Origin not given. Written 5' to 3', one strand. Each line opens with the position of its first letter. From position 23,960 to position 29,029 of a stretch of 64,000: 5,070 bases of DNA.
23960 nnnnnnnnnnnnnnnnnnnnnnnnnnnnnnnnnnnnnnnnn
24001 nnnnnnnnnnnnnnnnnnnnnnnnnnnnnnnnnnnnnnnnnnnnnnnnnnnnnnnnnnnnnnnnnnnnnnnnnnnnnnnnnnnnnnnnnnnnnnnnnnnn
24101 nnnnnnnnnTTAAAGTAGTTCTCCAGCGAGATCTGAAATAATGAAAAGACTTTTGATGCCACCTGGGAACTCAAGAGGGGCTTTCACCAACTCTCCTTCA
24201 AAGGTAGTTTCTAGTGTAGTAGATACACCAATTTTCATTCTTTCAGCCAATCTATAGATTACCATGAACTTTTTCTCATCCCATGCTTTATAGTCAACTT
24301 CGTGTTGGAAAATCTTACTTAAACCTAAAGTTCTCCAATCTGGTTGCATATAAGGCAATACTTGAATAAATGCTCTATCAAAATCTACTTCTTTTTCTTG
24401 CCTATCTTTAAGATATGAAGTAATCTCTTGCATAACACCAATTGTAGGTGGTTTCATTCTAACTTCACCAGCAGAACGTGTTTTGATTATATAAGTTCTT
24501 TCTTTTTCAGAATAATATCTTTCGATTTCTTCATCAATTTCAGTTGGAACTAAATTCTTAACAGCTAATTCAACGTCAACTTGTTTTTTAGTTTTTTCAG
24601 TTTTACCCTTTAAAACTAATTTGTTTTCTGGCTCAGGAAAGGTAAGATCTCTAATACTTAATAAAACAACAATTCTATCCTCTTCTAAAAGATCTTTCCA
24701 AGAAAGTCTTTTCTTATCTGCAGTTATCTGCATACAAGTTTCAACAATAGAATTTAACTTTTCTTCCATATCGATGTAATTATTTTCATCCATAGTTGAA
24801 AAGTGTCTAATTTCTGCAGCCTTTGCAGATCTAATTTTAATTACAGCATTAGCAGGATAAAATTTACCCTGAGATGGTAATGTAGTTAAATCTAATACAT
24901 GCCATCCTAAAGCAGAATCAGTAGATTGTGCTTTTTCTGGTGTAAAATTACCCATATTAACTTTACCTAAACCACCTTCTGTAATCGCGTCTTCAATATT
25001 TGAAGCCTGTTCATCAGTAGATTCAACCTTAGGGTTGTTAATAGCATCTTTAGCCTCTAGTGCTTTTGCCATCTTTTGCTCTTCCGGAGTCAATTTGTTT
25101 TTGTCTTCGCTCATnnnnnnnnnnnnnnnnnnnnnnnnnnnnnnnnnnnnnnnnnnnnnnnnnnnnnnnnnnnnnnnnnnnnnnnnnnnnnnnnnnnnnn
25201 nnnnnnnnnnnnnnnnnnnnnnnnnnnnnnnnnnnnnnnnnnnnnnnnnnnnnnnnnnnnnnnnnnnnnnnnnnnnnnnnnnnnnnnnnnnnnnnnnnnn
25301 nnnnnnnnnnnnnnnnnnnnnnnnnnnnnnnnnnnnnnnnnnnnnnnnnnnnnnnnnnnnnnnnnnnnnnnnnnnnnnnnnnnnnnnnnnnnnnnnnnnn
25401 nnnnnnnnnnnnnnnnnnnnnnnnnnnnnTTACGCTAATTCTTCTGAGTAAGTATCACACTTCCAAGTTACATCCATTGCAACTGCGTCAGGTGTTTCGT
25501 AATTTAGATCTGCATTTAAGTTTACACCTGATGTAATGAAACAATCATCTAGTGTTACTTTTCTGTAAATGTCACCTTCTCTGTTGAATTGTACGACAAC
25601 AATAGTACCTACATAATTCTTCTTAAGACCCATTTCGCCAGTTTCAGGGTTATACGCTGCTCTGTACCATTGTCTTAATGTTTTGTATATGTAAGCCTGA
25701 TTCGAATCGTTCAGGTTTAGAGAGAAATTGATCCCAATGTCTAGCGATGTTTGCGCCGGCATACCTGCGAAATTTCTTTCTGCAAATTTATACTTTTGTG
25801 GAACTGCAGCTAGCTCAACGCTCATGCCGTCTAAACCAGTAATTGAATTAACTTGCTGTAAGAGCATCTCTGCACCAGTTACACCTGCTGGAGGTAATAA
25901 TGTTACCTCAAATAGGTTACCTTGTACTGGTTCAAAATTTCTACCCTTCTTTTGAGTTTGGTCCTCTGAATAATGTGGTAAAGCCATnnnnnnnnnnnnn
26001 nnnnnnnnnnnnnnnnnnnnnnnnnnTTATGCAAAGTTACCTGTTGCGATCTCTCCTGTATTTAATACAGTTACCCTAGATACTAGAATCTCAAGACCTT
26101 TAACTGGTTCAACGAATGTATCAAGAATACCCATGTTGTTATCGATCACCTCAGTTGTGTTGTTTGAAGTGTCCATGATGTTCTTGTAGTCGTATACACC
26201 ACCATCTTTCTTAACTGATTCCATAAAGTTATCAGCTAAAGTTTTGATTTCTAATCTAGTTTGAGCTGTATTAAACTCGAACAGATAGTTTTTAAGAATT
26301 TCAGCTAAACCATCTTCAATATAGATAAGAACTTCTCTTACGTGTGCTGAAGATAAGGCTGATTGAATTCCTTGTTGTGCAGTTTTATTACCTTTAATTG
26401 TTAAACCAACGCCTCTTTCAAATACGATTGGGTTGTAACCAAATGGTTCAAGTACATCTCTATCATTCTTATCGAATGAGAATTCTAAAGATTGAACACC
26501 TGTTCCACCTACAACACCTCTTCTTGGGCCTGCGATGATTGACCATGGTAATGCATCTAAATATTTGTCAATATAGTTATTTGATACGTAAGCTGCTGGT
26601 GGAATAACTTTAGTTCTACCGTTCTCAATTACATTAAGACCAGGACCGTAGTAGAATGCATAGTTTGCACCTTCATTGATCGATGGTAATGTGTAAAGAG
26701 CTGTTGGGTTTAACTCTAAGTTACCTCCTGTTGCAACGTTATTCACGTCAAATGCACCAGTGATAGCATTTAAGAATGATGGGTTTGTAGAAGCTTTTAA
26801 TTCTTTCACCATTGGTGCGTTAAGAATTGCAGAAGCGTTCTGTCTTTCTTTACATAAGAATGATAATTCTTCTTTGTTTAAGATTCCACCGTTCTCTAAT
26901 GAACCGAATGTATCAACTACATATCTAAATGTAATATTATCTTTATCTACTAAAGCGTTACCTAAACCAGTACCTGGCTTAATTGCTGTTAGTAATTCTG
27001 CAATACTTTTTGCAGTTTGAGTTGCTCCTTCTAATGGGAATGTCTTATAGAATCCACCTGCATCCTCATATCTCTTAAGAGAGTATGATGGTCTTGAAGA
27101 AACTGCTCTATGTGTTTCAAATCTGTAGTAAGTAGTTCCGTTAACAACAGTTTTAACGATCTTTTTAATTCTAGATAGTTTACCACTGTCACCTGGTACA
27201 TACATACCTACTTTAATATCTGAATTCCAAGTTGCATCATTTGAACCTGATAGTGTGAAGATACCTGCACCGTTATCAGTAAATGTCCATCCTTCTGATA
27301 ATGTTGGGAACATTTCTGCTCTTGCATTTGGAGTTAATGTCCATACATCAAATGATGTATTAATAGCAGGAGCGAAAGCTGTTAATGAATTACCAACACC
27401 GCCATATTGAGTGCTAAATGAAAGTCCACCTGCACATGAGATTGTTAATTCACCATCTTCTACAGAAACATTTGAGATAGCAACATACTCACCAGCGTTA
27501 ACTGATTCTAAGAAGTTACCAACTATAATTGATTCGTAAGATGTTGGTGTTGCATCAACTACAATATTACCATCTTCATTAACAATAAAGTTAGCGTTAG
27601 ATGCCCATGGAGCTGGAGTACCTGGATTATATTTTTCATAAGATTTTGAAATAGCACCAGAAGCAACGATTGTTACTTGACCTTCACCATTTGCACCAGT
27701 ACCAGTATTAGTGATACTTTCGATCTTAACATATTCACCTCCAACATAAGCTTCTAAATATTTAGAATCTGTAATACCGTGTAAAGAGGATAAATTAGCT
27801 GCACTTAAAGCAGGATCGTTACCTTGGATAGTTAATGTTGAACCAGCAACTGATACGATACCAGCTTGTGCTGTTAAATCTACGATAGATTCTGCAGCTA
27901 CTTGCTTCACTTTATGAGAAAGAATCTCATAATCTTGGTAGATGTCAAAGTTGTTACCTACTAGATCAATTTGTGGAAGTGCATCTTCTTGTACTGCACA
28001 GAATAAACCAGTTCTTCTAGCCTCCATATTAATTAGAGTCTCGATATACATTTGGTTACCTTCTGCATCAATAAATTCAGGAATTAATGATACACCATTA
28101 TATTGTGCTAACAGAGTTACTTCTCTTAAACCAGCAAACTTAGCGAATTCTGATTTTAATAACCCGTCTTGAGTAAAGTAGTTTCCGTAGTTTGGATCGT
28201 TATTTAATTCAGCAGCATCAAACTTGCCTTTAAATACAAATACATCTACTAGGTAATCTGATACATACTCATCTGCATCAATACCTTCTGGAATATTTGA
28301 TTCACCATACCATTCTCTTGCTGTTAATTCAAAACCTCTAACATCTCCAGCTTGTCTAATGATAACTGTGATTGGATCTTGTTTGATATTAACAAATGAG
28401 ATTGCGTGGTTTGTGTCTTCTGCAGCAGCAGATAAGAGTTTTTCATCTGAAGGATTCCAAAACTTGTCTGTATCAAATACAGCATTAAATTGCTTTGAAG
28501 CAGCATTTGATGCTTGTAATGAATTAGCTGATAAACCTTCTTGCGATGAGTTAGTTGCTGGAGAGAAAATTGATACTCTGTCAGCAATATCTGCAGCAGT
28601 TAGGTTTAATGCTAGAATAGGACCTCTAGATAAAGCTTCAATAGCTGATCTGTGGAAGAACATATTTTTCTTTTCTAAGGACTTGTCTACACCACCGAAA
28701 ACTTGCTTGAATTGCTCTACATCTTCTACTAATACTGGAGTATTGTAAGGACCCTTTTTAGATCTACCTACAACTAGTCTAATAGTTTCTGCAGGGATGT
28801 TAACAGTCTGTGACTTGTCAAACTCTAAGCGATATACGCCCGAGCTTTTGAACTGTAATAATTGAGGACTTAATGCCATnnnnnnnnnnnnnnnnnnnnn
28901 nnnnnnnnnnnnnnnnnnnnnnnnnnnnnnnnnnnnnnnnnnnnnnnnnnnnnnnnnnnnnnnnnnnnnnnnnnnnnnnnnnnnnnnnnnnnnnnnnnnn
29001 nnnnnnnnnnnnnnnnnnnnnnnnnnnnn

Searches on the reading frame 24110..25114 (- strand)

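Call 73: search_protein_families(library=phrogs, proteins=[window:24110-25114:-], max_evalue=0.001)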
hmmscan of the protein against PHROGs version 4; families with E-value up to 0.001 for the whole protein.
window:24110-25114:- (334 aa): 1 family
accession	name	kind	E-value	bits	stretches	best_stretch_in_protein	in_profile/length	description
phrog_36717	-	unknown function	1.2e-27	98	1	39-325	15-324/334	-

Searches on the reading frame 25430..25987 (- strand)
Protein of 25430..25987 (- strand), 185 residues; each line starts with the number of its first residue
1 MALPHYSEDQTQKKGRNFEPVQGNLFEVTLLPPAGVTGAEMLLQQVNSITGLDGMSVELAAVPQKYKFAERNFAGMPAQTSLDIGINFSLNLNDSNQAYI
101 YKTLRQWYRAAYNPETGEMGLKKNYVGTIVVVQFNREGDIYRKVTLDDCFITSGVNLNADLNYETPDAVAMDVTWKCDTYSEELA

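Call 72: search_protein_families(library=phrogs, proteins=[window:25430-25987:-], max_evalue=0.001)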
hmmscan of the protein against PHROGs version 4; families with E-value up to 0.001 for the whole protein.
window:25430-25987:- (185 aa): 3 families
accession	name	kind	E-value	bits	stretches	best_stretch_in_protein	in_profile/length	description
phrog_32623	-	unknown function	8e-40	137.6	1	2-178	2-178/185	-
phrog_45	-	tail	8.6e-08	32.7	1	98-180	169-252/350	tail tube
phrog_3629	-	tail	0.00034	20.8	1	74-152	102-177/313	tail tube protein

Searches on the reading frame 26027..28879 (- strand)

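Call 17: search_protein_families(library=phrogs, proteins=[window:26027-28879:-], max_evalue=0.00001)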
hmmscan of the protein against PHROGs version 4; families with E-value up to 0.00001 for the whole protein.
window:26027-28879:- (950 aa): 4 families
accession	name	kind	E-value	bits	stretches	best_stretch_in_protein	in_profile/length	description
phrog_34521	-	tail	3.4e-120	403.6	2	593-941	612-953/962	tail sheath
phrog_23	-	tail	4.4e-31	109.2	1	735-941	259-465/496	tail sheath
phrog_10581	-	tail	1.8e-26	93.7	1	738-941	702-912/915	tail sheath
phrog_17610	-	tail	3.1e-15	56.1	1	729-944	895-1112/1135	tail sheath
